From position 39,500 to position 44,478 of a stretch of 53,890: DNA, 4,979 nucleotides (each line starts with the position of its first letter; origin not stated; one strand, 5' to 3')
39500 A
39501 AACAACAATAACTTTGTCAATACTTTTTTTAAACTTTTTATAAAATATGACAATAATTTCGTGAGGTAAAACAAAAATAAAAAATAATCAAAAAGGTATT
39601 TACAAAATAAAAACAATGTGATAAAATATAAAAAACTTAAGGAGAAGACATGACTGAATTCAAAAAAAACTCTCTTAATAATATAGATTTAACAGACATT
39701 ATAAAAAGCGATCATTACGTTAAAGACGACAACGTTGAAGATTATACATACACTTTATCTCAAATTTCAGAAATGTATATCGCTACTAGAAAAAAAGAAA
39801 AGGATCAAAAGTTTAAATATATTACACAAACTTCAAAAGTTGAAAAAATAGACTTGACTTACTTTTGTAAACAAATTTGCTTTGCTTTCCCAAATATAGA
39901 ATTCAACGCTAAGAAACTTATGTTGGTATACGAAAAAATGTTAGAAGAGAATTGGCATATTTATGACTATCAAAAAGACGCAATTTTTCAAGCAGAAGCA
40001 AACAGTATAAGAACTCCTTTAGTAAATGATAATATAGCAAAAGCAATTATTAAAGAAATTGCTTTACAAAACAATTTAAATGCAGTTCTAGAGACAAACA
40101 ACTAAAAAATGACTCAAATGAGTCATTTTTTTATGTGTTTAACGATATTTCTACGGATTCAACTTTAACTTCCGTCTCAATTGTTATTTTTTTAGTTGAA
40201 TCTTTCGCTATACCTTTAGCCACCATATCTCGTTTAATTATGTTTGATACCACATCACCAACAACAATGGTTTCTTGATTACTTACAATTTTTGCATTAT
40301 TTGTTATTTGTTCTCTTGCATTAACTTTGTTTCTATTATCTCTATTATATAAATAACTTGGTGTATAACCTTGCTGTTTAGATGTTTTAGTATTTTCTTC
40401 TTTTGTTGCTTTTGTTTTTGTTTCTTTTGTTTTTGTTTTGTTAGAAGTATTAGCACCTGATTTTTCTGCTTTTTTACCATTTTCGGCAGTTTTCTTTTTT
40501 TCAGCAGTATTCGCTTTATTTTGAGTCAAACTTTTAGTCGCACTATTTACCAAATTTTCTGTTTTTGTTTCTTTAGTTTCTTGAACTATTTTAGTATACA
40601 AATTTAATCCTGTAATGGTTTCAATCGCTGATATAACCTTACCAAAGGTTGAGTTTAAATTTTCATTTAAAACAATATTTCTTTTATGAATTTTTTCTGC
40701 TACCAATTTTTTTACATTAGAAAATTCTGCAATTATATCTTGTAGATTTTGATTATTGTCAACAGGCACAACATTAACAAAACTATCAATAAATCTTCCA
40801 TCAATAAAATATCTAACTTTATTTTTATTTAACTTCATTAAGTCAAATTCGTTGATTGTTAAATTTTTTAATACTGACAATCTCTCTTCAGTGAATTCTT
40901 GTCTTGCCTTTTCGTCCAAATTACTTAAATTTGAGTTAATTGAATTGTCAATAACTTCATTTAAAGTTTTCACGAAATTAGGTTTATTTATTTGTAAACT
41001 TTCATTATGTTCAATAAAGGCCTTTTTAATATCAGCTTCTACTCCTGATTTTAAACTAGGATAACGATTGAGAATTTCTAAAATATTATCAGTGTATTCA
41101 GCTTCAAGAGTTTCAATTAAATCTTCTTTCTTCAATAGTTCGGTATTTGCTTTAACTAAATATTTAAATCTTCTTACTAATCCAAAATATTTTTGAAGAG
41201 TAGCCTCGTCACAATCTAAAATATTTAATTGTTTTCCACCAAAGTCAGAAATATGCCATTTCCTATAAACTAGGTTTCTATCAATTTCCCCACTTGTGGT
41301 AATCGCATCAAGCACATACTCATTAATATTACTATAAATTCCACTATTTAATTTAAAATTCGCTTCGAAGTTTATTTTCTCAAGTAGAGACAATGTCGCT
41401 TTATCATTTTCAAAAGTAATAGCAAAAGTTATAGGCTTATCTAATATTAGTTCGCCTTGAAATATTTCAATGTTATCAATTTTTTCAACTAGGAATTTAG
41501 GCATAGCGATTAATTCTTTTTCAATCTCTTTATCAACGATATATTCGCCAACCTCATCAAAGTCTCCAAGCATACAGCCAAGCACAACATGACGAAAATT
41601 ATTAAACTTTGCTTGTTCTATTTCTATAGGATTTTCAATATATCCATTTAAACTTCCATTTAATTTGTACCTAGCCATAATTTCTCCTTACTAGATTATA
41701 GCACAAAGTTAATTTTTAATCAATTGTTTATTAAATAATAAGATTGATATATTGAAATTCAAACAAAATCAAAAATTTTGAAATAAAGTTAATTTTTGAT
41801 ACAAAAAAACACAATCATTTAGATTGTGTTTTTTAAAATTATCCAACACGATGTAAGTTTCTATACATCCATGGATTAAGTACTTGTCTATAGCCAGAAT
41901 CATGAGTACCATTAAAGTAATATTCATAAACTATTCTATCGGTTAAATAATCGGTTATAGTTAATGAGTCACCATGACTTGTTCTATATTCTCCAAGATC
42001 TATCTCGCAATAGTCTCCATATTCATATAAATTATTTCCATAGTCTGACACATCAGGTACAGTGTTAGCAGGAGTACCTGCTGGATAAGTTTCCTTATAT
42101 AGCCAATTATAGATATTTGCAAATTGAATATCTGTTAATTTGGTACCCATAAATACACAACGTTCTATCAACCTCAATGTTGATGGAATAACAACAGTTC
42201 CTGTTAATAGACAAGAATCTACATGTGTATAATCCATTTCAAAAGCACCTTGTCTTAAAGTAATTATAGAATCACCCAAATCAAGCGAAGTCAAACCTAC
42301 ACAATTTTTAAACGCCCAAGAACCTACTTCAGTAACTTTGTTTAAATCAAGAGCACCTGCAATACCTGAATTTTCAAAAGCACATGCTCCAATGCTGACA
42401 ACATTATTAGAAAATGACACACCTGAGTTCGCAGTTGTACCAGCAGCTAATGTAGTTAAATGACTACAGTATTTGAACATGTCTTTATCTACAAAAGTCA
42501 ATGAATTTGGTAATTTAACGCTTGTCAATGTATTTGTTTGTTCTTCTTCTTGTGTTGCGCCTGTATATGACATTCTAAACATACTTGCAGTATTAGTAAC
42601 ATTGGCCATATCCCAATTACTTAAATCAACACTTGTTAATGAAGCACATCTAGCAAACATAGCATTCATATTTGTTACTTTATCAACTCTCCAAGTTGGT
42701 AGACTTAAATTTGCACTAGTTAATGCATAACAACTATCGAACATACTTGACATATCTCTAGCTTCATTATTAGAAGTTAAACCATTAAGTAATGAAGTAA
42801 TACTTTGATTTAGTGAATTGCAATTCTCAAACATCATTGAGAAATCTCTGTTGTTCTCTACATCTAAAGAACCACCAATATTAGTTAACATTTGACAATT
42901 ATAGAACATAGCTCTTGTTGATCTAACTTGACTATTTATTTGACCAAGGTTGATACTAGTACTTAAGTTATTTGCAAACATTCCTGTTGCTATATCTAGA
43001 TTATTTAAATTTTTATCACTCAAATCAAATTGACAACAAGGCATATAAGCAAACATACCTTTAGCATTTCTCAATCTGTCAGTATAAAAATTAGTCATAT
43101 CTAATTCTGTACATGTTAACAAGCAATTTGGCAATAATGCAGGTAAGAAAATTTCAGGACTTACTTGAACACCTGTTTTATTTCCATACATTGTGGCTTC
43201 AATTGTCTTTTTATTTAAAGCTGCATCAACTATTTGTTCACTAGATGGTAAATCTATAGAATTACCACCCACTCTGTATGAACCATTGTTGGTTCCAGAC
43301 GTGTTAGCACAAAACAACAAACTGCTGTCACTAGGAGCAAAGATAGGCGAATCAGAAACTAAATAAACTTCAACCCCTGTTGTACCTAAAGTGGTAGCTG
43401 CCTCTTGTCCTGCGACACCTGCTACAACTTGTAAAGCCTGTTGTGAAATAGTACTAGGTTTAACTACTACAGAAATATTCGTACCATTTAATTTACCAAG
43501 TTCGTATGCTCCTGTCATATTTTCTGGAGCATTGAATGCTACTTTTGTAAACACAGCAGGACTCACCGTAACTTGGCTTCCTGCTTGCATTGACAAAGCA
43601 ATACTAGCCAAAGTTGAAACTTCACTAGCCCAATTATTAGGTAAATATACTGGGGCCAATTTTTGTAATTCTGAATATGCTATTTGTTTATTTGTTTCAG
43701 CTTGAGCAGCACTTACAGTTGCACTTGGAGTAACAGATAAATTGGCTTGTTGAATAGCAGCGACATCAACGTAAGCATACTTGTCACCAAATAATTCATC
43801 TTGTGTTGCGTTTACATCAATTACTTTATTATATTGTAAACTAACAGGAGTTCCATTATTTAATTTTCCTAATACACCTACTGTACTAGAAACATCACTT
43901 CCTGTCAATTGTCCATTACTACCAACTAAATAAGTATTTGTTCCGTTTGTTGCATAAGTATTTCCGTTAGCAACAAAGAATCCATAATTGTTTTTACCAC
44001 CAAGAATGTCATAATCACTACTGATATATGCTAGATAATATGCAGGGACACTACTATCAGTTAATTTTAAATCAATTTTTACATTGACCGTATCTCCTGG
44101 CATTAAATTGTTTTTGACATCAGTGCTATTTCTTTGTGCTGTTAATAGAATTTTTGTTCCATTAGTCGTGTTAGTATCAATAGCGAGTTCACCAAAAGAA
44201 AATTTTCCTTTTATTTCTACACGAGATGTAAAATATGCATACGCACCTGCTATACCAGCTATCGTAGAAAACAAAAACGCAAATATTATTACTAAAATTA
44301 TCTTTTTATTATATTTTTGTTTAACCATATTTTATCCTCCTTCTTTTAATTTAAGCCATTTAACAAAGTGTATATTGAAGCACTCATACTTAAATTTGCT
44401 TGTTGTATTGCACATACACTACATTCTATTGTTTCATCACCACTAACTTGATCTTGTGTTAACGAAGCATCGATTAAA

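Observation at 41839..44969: TasA/camelysin-like two-gene module whose second paralog is fused to BspA/DUF285 leucine-rich repeats, with no sipW nearby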

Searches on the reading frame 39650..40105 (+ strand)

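Call 3: search_protein_families(library=pfam, proteins=[window:39650-40105:+], max_evalue=1)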
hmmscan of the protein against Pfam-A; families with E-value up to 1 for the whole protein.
window:39650-40105:+ (151 aa): 3 families
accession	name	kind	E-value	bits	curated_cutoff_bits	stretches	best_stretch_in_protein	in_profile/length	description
PF24468.1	EGF_LRP2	-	0.064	13.7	30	1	72-82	11-21/44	LRP2-like, EGF-like domain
PF03269.20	DUF268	-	0.064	13.5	25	1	24-74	32-82/176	Caenorhabditis protein of unknown function, DUF268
PF04721.23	PAW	-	0.37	11.1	31.4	1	8-128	35-155/197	PNGase C-terminal domain, mannose-binding module PAW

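Call 4: search_protein_families(library=ncbifam, proteins=[window:39650-40105:+], max_evalue=1)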
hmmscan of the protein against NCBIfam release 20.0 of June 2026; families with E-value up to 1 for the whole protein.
window:39650-40105:+ (151 aa): 0 families

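Call 17: search_protein_families(library=phrogs, proteins=[window:39650-40105:+], max_evalue=0.01)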
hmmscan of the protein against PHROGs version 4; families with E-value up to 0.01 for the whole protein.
window:39650-40105:+ (151 aa): 0 families

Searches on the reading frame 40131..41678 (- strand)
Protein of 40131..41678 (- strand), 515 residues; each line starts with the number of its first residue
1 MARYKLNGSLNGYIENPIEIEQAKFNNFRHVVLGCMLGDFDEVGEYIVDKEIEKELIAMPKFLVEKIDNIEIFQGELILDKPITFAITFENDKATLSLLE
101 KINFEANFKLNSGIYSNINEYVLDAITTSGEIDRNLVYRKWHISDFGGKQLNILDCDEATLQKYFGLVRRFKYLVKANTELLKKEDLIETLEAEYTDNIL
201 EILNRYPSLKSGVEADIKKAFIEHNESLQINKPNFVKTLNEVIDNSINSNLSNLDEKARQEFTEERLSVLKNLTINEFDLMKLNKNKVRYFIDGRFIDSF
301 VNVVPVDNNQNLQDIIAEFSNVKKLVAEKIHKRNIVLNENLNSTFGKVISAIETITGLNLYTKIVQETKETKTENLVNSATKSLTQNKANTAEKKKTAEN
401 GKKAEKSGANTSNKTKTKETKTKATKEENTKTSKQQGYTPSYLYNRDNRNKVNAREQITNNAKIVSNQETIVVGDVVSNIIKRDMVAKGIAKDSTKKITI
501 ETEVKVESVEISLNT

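Call 3: search_protein_families(library=pfam, proteins=[window:40131-41678:-], max_evalue=1)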
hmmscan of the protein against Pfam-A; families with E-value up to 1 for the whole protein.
window:40131-41678:- (515 aa): 1 family
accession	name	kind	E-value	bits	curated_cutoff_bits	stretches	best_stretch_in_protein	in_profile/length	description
PF18004.6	RPN2_C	-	0.00045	20.6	26.8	1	366-472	32-126/160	26S proteasome regulatory subunit RPN2 C-terminal domain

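Call 4: search_protein_families(library=ncbifam, proteins=[window:40131-41678:-], max_evalue=1)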
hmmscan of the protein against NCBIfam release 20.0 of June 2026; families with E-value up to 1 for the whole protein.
window:40131-41678:- (515 aa): 0 families

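Call 17: search_protein_families(library=phrogs, proteins=[window:40131-41678:-], max_evalue=0.01)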
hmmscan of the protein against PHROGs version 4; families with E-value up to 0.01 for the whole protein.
window:40131-41678:- (515 aa): 1 family
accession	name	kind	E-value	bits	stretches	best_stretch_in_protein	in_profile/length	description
phrog_38839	-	tail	0.0052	17.3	1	240-313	28-102/302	tail fiber protein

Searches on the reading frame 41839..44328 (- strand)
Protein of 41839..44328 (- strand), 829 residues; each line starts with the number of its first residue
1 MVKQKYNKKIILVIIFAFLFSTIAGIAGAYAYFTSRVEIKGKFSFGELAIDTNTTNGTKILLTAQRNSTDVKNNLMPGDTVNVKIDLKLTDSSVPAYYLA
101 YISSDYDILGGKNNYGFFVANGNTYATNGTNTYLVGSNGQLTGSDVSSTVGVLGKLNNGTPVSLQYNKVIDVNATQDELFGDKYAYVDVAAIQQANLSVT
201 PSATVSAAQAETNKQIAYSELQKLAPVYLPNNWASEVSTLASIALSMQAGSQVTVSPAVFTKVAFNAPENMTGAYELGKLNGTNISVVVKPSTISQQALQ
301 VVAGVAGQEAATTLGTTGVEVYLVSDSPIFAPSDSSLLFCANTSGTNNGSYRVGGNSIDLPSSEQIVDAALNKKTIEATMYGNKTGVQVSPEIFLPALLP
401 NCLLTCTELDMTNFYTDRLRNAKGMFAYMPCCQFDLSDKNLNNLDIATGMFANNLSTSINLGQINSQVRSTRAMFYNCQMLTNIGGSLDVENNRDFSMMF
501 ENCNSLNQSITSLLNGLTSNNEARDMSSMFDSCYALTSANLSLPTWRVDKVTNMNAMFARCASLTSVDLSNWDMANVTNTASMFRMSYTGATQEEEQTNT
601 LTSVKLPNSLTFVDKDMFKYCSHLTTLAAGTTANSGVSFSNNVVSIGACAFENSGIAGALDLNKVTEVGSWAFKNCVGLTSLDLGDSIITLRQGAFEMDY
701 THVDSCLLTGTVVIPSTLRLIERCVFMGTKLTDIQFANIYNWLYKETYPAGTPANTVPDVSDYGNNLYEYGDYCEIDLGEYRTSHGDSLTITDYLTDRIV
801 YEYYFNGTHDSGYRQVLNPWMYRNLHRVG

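Call 3: search_protein_families(library=pfam, proteins=[window:41839-44328:-], max_evalue=1)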
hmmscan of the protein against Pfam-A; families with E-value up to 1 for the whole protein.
window:41839-44328:- (829 aa): 4 families
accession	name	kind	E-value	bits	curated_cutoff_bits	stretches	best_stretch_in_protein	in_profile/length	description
PF13306.12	LRR_5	-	5.4e-21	75.3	27.7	3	636-738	15-110/127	BspA type Leucine rich repeat region (6 copies)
PF03382.20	DUF285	-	1.2e-19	70.7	25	2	523-587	25-85/120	Mycoplasma protein of unknown function, DUF285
PF13855.12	LRR_8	-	0.0002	21.5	27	1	660-696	8-45/61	Leucine rich repeat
PF12389.13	Peptidase_M73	-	0.0054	17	22.5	1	7-88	3-71/196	Camelysin metallo-endopeptidase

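Call 4: search_protein_families(library=ncbifam, proteins=[window:41839-44328:-], max_evalue=1)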
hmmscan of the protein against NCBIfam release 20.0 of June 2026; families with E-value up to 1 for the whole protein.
window:41839-44328:- (829 aa): 7 families
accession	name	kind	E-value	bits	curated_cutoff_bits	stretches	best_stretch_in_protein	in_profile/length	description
TIGR02167.2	Liste_lipo_26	repeat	5.5e-10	38.8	30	1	557-581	1-25/26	PARCEL repeat-containing surface protein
NF045896.1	Mbov_0838_LP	exception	0.00024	20.2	500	1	495-587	299-382/433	Mbov_0838 family PARCEL repeat surface lipoprotein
TIGR04088.1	cognate_SipW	domain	0.0039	17.3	19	1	16-46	2-32/34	SipW-dependent-type signal peptide-containing protein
TIGR04090.1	exp_by_SipW_IV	subfamily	0.0057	16.4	60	0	15-45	5-35/241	BsaA family SipW-dependent biofilm matrix protein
NF005611.0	PRK07363.1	equivalog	0.029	12.9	764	1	179-345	262-417/501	NADH-quinone oxidoreductase subunit M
NF040770.1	hetero_SS_HdrA2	exception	0.077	11.1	1100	1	292-328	136-172/777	CoB-CoM heterodisulfide reductase HdrA2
NF005060.0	PRK06473.1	equivalog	0.11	11.2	747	1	179-261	262-341/500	NADH-quinone oxidoreductase subunit M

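Call 12: search_solved_structures(query=window:41839-44328:-, max_evalue=1)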
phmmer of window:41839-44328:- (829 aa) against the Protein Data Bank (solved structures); distinct sequences matched with E-value up to 1: 6.
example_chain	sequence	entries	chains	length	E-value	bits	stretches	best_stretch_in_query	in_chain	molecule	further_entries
4gt6_A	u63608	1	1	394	2.4e-11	46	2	575-737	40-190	Cell surface protein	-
4fs7_A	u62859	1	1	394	1.2e-07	33.8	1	642-700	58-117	Uncharacterized protein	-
6mlx_A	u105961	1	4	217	0.0019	19.9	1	635-697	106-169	Leucine-rich repeat protein TpLRR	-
4fdw_A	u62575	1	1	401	0.023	16.3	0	599-697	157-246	leucine rich hypothetical protein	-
4oju_A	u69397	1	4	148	0.048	15.2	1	626-697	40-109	hypothetical leucine rich repeat protein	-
4fd0_A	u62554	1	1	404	0.15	13.6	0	599-635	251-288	Leucine rich hypothetical protein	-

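Call 17: search_protein_families(library=phrogs, proteins=[window:41839-44328:-], max_evalue=0.01)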
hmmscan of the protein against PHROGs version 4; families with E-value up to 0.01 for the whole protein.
window:41839-44328:- (829 aa): 2 families
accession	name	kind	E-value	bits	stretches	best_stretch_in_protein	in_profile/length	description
phrog_22899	-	unknown function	8.6e-11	40.9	1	406-585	169-344/1857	-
phrog_18805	-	unknown function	4.2e-08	33.5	2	652-736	254-338/457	-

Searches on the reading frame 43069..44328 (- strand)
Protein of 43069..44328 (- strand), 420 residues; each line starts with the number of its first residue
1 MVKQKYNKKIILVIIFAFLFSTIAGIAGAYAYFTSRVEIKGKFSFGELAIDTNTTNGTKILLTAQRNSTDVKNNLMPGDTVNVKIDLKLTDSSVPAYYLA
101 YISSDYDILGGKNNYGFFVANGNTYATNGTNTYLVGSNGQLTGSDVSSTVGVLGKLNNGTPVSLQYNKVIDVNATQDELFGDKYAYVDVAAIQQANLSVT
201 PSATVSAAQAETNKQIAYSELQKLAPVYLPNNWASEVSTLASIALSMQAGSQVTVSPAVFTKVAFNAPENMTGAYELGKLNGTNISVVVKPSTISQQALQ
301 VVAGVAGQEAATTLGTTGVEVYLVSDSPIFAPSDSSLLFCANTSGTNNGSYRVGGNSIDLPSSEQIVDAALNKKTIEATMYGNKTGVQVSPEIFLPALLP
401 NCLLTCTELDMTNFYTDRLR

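Call 16: find_homologous_proteins(query=window:43069-44328:-, max_evalue=0.01)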
Query window:43069-44328:- (420 aa): 2 proteins with E <= 0.01 among 8000 candidates.
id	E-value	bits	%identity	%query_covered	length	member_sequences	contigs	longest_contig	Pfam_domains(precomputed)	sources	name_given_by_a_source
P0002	5.8e-8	50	31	47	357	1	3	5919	-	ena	-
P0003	1.9e-4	39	26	46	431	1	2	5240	-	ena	-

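Call 19: find_encoding_contigs(protein=P0002, flank=6000, max_places=4)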
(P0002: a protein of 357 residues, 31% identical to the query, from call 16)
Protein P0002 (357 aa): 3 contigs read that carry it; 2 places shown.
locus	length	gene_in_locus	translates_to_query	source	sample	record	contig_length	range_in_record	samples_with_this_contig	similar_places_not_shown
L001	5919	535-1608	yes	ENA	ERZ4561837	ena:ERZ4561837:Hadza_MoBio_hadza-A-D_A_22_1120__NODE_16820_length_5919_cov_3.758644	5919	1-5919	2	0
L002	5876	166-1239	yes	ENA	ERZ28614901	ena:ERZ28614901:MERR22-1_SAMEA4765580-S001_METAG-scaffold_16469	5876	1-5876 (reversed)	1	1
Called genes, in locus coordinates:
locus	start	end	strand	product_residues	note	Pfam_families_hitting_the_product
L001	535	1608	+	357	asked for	-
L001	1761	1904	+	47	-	PF00468:Ribosomal_L34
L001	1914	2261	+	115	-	PF00825:Ribonuclease_P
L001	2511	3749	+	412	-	PF02096:60KD_IMP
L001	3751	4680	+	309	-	PF14804:Jag_N, PF13083:KH_KhpA-B (weak), PF01424:R3H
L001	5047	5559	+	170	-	-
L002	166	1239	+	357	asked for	-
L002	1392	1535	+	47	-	PF00468:Ribosomal_L34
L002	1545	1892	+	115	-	PF00825:Ribonuclease_P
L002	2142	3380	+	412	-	PF02096:60KD_IMP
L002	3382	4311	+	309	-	PF14804:Jag_N, PF13083:KH_KhpA-B (weak), PF01424:R3H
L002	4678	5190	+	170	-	-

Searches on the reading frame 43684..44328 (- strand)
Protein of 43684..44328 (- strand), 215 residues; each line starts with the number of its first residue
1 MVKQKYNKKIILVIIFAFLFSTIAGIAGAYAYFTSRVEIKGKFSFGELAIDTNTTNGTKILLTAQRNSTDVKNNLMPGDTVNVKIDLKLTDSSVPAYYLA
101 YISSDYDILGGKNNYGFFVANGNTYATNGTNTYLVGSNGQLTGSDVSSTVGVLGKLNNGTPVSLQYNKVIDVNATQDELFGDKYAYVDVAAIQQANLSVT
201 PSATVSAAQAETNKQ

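Call 47: find_related_loci(query=A4, collection=genome_contigs, flank=10000)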
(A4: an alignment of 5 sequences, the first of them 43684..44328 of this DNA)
Query A4 (215 aa) in genome_contigs; peptide patterns used: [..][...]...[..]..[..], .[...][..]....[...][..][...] (x = any residue, [..] = any of these).
270 stretches matched a pattern; 18 encode a relative of the query (tblastn E <= 1e-3); 17 distinct loci.
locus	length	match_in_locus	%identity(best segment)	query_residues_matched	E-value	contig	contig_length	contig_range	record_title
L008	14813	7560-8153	31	5-198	1e-15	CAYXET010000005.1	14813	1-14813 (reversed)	MAG TPA_asm: uncultured Christensenella sp. isolate binchicken_co323_422 genome assembly, contig: NODE_4251_length_14813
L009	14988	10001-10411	36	9-140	2e-15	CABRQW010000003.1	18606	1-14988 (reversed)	MAG TPA_asm: uncultured Catabacter sp. isolate MGYG-HGUT-01845 genome assembly, contig: GUT_GENOME112053_3, whole genome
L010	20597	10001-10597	31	1-210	2e-15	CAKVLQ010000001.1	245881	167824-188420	MAG: uncultured Clostridia bacterium isolate REFINED_METABAT215_TOP10_CONTIGS_1500_ASSEMBLY_K77_MERGED__Hadza_MoBio_hadz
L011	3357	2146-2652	32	30-200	6e-15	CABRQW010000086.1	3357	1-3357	MAG TPA_asm: uncultured Catabacter sp. isolate MGYG-HGUT-01845 genome assembly, contig: GUT_GENOME112053_86, whole genom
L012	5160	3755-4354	27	3-197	2e-14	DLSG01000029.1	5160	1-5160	MAG TPA_asm: Christensenella sp. UBA7868 UBA7868_contig_5132, whole genome shotgun sequence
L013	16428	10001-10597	27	2-204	4e-14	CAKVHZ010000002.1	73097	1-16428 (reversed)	MAG: uncultured Clostridia bacterium isolate REFINED_METABAT215_TOP10_CONTIGS_1500_ASSEMBLY_K77_MERGED__Hadza_MoBio_hadz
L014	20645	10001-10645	27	2-198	3e-13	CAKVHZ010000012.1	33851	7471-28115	MAG: uncultured Clostridia bacterium isolate REFINED_METABAT215_TOP10_CONTIGS_1500_ASSEMBLY_K77_MERGED__Hadza_MoBio_hadz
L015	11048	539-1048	28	20-198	1e-12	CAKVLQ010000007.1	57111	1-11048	MAG: uncultured Clostridia bacterium isolate REFINED_METABAT215_TOP10_CONTIGS_1500_ASSEMBLY_K77_MERGED__Hadza_MoBio_hadz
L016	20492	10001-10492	30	30-197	2e-12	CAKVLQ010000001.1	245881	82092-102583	MAG: uncultured Clostridia bacterium isolate REFINED_METABAT215_TOP10_CONTIGS_1500_ASSEMBLY_K77_MERGED__Hadza_MoBio_hadz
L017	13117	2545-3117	31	1-198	3e-12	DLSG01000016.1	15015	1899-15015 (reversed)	MAG TPA_asm: Christensenella sp. UBA7868 UBA7868_contig_2237, whole genome shotgun sequence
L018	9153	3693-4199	31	30-198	3e-12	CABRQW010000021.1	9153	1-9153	MAG TPA_asm: uncultured Catabacter sp. isolate MGYG-HGUT-01845 genome assembly, contig: GUT_GENOME112053_21, whole genom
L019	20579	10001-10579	28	7-204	2e-11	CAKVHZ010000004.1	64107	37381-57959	MAG: uncultured Clostridia bacterium isolate REFINED_METABAT215_TOP10_CONTIGS_1500_ASSEMBLY_K77_MERGED__Hadza_MoBio_hadz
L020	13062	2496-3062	27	9-198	2e-11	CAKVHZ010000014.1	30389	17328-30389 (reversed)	MAG: uncultured Clostridia bacterium isolate REFINED_METABAT215_TOP10_CONTIGS_1500_ASSEMBLY_K77_MERGED__Hadza_MoBio_hadz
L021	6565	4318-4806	31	31-197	7e-11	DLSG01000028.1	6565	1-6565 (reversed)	MAG TPA_asm: Christensenella sp. UBA7868 UBA7868_contig_3081, whole genome shotgun sequence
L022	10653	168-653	27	30-197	5e-9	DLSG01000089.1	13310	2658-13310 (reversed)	MAG TPA_asm: Christensenella sp. UBA7868 UBA7868_contig_3045, whole genome shotgun sequence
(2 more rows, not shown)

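Call 80: find_related_loci(query=A4, collection=metagenome_contigs, flank=10000)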
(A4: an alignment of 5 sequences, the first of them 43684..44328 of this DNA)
Query A4 (215 aa) in metagenome_contigs; peptide patterns used: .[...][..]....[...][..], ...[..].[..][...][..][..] (x = any residue, [..] = any of these).
172 stretches matched a pattern; 1 encode a relative of the query (tblastn E <= 1e-3); 1 distinct loci.
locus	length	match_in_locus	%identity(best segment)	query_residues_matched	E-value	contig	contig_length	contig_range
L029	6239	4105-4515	36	9-140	4e-17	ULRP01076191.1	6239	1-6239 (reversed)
